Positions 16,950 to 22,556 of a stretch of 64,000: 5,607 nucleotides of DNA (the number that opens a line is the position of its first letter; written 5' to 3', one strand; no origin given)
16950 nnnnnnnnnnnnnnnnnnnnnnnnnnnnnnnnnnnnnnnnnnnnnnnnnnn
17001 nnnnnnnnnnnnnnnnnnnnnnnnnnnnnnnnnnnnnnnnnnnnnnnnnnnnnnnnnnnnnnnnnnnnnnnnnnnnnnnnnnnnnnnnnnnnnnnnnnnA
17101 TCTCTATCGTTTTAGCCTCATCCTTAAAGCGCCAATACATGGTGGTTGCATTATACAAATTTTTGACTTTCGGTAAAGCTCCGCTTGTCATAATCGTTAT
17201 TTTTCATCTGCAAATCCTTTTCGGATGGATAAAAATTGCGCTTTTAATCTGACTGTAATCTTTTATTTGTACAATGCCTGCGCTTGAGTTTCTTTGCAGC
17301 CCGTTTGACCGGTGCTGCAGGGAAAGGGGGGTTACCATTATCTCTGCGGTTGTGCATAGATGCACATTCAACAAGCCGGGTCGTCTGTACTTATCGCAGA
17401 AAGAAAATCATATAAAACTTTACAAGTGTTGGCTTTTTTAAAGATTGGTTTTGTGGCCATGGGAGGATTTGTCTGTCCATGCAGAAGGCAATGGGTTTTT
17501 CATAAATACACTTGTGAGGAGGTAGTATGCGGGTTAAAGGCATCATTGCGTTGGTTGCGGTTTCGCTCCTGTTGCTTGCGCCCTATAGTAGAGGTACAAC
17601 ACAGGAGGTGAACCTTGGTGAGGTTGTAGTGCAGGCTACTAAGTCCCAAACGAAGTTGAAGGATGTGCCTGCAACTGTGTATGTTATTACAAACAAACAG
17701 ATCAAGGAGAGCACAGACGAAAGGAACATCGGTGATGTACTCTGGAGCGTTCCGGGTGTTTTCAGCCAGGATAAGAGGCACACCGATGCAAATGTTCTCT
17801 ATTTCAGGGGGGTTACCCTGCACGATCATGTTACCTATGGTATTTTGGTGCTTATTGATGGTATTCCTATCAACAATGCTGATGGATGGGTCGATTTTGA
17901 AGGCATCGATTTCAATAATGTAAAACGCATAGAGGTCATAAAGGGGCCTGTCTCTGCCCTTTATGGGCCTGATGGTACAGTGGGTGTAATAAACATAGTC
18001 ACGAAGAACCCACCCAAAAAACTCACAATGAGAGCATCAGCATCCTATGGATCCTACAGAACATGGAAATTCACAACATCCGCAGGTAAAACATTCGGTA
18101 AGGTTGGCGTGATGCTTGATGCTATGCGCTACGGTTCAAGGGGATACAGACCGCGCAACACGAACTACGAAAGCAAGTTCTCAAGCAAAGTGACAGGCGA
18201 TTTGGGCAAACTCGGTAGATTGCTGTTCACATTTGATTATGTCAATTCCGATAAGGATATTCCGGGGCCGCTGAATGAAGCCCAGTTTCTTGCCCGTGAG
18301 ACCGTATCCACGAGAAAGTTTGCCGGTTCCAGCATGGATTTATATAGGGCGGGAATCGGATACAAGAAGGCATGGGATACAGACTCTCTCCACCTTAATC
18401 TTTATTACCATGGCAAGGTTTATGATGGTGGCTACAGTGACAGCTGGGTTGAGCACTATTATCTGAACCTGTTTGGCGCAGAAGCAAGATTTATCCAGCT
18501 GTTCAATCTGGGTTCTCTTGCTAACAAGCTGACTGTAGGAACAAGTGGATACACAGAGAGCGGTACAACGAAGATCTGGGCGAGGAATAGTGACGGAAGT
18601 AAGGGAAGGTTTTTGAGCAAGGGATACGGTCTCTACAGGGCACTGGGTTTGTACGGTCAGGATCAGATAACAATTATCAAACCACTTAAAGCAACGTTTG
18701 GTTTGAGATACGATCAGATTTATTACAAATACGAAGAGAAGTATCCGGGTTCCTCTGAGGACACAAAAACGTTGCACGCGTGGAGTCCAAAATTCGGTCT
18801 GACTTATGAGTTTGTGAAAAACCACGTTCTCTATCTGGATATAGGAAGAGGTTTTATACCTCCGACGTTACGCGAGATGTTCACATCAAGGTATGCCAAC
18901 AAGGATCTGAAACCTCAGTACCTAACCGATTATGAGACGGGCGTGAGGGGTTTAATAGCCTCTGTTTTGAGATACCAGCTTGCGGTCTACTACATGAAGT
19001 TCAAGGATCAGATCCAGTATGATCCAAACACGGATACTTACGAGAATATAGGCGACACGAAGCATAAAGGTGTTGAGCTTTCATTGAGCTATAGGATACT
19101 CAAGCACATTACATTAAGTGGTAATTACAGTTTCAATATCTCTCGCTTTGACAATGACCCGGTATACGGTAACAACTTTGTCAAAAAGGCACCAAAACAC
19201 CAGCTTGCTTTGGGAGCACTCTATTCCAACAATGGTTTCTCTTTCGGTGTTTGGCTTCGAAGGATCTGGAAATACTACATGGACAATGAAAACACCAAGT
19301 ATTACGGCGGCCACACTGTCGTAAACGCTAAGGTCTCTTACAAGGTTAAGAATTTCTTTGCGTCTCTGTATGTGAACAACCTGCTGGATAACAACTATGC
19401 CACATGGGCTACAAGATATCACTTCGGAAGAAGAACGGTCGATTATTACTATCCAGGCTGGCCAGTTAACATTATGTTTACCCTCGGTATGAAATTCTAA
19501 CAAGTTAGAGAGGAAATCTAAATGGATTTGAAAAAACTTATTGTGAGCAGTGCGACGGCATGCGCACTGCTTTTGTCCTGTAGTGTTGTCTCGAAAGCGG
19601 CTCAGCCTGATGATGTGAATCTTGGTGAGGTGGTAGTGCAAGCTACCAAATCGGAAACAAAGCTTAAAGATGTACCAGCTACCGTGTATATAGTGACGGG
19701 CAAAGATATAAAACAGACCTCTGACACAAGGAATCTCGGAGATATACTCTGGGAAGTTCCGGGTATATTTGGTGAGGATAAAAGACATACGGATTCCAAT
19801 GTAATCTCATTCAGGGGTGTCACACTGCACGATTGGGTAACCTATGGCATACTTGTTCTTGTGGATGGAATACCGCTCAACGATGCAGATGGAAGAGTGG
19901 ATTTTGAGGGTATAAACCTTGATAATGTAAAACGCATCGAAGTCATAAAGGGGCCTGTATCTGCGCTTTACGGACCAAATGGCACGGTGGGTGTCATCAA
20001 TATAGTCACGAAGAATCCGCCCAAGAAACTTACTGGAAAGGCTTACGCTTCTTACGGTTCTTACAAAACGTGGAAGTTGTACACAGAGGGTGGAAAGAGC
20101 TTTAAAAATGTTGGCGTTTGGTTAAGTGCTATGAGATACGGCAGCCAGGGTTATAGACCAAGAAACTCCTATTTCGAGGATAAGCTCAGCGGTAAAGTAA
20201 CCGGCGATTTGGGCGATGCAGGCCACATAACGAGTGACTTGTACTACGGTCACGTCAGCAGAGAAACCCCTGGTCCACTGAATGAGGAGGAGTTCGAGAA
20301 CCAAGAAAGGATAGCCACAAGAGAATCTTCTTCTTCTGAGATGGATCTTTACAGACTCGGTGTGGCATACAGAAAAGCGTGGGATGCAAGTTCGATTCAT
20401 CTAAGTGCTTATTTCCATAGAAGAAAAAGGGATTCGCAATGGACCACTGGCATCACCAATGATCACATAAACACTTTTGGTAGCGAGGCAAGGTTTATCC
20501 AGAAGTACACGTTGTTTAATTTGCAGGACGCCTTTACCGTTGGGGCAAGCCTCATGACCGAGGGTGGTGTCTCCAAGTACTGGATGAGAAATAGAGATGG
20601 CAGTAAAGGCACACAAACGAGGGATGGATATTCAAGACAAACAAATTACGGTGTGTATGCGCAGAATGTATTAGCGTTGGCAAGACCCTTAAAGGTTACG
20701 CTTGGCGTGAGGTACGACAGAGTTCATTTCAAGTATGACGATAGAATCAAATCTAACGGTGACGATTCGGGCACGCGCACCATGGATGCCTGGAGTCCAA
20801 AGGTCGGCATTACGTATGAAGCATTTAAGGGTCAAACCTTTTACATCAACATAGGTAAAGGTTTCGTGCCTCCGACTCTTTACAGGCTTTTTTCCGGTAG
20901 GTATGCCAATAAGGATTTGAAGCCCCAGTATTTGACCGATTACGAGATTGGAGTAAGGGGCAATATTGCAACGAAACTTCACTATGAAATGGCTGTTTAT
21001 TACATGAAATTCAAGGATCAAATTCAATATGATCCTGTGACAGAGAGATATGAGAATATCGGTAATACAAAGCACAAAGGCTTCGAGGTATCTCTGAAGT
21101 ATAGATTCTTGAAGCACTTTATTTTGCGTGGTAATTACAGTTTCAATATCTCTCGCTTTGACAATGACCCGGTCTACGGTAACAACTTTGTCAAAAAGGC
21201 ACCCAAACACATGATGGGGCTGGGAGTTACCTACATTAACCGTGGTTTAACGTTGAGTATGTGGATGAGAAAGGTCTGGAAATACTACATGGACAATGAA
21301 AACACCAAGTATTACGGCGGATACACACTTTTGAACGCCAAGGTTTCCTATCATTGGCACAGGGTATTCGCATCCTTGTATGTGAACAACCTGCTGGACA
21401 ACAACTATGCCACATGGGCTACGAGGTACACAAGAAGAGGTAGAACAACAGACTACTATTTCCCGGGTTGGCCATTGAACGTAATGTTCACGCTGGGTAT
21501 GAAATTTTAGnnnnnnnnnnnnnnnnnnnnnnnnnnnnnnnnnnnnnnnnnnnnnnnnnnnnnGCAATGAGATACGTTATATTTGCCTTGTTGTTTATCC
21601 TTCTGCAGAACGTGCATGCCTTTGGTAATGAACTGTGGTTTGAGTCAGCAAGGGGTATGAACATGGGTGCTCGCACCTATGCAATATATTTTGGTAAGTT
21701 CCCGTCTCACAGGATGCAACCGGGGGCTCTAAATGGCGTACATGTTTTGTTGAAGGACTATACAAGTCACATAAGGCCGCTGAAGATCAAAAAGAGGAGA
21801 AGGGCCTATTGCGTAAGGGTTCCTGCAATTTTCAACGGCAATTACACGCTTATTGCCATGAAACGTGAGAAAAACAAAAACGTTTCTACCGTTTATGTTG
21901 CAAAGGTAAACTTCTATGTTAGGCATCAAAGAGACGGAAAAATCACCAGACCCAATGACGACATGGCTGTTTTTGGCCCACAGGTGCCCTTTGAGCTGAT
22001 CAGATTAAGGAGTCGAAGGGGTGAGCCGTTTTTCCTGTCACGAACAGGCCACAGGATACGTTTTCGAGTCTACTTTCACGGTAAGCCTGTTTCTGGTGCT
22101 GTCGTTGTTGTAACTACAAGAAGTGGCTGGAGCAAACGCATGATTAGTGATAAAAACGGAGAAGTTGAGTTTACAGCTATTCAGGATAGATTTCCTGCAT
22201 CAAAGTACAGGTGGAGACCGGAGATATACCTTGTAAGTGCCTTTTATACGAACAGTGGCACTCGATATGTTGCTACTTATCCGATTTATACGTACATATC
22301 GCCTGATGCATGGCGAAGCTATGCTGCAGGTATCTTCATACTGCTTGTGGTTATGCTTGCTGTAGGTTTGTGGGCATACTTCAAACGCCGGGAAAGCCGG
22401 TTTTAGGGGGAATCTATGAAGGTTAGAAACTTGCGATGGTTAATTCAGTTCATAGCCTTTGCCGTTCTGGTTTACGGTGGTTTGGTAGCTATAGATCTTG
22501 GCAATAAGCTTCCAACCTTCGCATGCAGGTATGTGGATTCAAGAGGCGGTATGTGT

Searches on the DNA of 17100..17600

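Call 33: search_rna_families(source=window, start=17100, end=17600, threshold=evalue, max_evalue=1)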
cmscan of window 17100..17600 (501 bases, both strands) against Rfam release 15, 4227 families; matches with E-value up to 1: 1.
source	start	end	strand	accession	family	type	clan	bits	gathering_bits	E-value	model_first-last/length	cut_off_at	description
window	17154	17237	-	RF02865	ncS01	Gene; sRNA;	-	18.9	58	0.61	1-110/110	no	Burkholderia sRNA 1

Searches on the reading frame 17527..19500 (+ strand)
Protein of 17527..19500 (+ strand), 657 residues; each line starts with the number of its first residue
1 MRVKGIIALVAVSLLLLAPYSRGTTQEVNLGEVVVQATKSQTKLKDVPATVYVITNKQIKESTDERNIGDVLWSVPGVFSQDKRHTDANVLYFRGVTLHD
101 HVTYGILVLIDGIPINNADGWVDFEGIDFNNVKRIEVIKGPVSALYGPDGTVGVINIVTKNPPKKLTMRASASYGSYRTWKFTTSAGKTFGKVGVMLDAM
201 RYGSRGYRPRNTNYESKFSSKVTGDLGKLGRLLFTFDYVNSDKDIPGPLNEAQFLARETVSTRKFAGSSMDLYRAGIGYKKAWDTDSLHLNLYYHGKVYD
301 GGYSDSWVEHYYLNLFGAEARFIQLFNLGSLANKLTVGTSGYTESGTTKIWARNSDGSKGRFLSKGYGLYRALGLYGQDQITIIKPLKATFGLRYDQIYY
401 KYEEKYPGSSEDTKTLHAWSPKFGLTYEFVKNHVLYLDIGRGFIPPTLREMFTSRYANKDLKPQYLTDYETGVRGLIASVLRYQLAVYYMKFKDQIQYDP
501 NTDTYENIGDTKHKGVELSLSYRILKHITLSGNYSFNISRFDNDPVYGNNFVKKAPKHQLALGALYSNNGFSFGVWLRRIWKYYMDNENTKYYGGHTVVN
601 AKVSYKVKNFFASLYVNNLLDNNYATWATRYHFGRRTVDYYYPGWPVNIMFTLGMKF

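Call 4: search_protein_families(library=pfam, proteins=[window:17527-19500:+], max_evalue=0.01)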
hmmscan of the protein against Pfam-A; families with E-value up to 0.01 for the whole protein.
window:17527-19500:+ (657 aa): 3 families
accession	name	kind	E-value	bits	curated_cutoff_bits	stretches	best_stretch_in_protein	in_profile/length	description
PF00593.30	TonB_dep_Rec_b-barrel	-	7e-49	168.3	27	1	230-619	15-436/436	TonB dependent receptor-like, beta-barrel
PF07715.20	Plug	-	1.6e-22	80.5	23.9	1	44-154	2-107/107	TonB-dependent Receptor Plug Domain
PF14905.12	OMP_b-brl_3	-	5.7e-11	42.5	27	1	376-641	118-396/408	Outer membrane protein beta-barrel family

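Call 5: search_protein_families(library=ncbifam, proteins=[window:17527-19500:+], max_evalue=0.01)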
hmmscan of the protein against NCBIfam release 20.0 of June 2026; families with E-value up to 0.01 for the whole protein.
window:17527-19500:+ (657 aa): 29 families (the best 25 are shown)
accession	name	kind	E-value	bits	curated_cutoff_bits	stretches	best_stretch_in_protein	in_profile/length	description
TIGR01783.1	TonB-siderophor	subfamily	9.8e-62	209.5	223.5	2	366-657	356-649/649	TonB-dependent siderophore receptor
TIGR01785.1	TonB-hemin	subfamily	1.9e-47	162.1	316.85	1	30-635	1-667/677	TonB-dependent heme/hemoglobin receptor family protein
TIGR01779.1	TonB-B12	equivalog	3.9e-44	151.2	599.7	2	12-196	10-190/614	TonB-dependent vitamin B12 receptor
NF041535.1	TonB_rec_PqqU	equivalog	6.6e-42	143.7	1200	2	34-293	2-273/676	TonB-dependent receptor PqqU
TIGR01786.1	TonB-hemlactrns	subfamily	1.7e-38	132.5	323.75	2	373-657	393-719/719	TonB-dependent hemoglobin/transferrin/lactoferrin family receptor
NF007926.1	PRK10641.1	equivalog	1.8e-38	132.5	836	2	6-208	5-201/617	TonB-dependent vitamin B12 receptor BtuB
NF010651.0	PRK14050.1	equivalog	6e-29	100.7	884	2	372-625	451-705/730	TonB-dependent siderophore receptor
NF010010.0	PRK13483.1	equivalog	6.6e-27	93.8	927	2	5-166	8-169/660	ligand-gated channel protein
NF049946.1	TonB_dep_CU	exception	3.9e-26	91.5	700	1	23-625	35-662/683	TonB-dependent receptor, CU motif-type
NF007465.0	PRK10044.1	equivalog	5.2e-24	84.4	803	2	372-626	443-702/726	ferrichrome porin FhuA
NF049945.1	TonB_dep_FCYXU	equivalog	6.9e-24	84.4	825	1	15-244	21-255/697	TonB-dependent receptor, FCYXU motif-type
NF053590.1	TonB_dep_TOL0244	equivalog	8.5e-22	77.5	645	2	31-177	11-157/604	TOL_0244 family TonB-dependent receptor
NF041676.1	FecA_OM_dicitr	equivalog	1.6e-21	76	1100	1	47-626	132-747/773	TonB-dependent Fe(3+) dicitrate receptor FecA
NF047944.1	FoxamRcptFoxA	equivalog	2.8e-21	75.5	1300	2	372-626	414-673/697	ferrioxamine B receptor FoxA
TIGR04056.1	OMP_RagA_SusC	subfamily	1.3e-19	70.1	368.25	2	28-176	76-221/981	SusC/RagA family TonB-linked outer membrane protein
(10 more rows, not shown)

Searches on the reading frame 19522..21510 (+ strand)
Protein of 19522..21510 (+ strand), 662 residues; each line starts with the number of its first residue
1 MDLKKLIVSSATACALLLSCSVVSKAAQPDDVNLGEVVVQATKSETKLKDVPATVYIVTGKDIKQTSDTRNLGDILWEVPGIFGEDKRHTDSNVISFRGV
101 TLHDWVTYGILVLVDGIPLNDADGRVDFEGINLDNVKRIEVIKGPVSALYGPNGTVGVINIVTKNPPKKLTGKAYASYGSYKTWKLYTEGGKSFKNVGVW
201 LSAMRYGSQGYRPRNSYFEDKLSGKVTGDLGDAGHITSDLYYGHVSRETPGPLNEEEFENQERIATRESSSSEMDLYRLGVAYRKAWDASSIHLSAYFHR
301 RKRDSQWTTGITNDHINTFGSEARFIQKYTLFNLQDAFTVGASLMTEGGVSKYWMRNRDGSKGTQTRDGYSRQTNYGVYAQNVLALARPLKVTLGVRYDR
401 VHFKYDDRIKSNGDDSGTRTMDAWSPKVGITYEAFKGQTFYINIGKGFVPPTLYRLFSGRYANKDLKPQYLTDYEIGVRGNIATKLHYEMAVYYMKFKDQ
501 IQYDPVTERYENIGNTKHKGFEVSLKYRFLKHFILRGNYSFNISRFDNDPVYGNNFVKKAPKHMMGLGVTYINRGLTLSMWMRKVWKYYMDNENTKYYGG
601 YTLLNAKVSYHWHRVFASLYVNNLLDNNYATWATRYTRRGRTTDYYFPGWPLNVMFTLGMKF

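Call 4: search_protein_families(library=pfam, proteins=[window:19522-21510:+], max_evalue=0.01)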
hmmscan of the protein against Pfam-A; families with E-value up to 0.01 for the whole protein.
window:19522-21510:+ (662 aa): 3 families
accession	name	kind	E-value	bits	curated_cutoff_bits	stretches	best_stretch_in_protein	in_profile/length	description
PF00593.30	TonB_dep_Rec_b-barrel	-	8.8e-54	184.4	27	1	246-624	38-436/436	TonB dependent receptor-like, beta-barrel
PF07715.20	Plug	-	7.8e-23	81.5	23.9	1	48-158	2-107/107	TonB-dependent Receptor Plug Domain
PF14905.12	OMP_b-brl_3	-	1.3e-09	38.1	27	1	372-642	111-392/408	Outer membrane protein beta-barrel family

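Call 5: search_protein_families(library=ncbifam, proteins=[window:19522-21510:+], max_evalue=0.01)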
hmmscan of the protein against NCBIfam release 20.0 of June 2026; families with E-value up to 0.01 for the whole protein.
window:19522-21510:+ (662 aa): 28 families (the best 25 are shown)
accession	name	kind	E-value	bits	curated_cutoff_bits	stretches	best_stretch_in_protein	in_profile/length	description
TIGR01783.1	TonB-siderophor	subfamily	1.5e-61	208.9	223.5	2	362-662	349-649/649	TonB-dependent siderophore receptor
TIGR01785.1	TonB-hemin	subfamily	7.2e-50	170.1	316.85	1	34-643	1-669/677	TonB-dependent heme/hemoglobin receptor family protein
NF041535.1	TonB_rec_PqqU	equivalog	6.5e-48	163.5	1200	1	38-630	2-644/676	TonB-dependent receptor PqqU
TIGR01786.1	TonB-hemlactrns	subfamily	2e-40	138.9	323.75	2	321-662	335-719/719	TonB-dependent hemoglobin/transferrin/lactoferrin family receptor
TIGR01779.1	TonB-B12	equivalog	4.9e-38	131.1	599.7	1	4-642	2-605/614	TonB-dependent vitamin B12 receptor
NF053590.1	TonB_dep_TOL0244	equivalog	3.2e-30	105.3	645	2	35-402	11-354/604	TOL_0244 family TonB-dependent receptor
NF007926.1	PRK10641.1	equivalog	8.6e-30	103.8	836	1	17-648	10-612/617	TonB-dependent vitamin B12 receptor BtuB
NF010010.0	PRK13483.1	equivalog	1.8e-28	98.9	927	2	14-173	13-172/660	ligand-gated channel protein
NF049945.1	TonB_dep_FCYXU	equivalog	9e-27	94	825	1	19-433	18-447/697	TonB-dependent receptor, FCYXU motif-type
NF010651.0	PRK14050.1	equivalog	1.2e-23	83.2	884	2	236-630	329-705/730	TonB-dependent siderophore receptor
NF007465.0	PRK10044.1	equivalog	8.9e-23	80.4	803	2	366-631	434-702/726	ferrichrome porin FhuA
NF049946.1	TonB_dep_CU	exception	1.4e-22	79.8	700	2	377-630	398-662/683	TonB-dependent receptor, CU motif-type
NF041676.1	FecA_OM_dicitr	equivalog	3.2e-21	75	1100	1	51-634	132-750/773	TonB-dependent Fe(3+) dicitrate receptor FecA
NF010038.0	PRK13513.1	equivalog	5.6e-21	74.7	942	1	13-173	14-174/659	ligand-gated channel protein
NF007478.2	PRK10064.1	equivalog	1.7e-19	69.5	745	1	14-174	13-168/663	catecholate siderophore receptor CirA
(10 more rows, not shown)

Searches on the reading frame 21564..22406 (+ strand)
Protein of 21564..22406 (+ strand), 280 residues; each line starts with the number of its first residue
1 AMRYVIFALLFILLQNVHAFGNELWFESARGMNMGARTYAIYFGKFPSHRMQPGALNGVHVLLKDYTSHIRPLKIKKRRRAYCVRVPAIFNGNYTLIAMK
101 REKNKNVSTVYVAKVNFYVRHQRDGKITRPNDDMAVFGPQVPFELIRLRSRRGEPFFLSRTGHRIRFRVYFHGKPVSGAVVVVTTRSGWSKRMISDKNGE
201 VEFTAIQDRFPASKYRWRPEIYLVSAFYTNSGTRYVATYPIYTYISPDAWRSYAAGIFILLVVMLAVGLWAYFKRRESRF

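Call 4: search_protein_families(library=pfam, proteins=[window:21564-22406:+], max_evalue=0.01)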
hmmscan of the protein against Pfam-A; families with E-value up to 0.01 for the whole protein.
window:21564-22406:+ (280 aa): 2 families
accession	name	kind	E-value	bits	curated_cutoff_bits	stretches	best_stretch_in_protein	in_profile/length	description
PF10670.15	DUF4198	-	1.3e-05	25.9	34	1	155-204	140-194/209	Domain of unknown function (DUF4198)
PF13620.12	CarboxypepD_reg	-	0.0028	18.4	32.3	0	172-206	10-45/82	Carboxypeptidase regulatory-like domain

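Call 5: search_protein_families(library=ncbifam, proteins=[window:21564-22406:+], max_evalue=0.01)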
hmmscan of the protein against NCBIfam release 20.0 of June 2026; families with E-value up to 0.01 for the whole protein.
window:21564-22406:+ (280 aa): 0 families
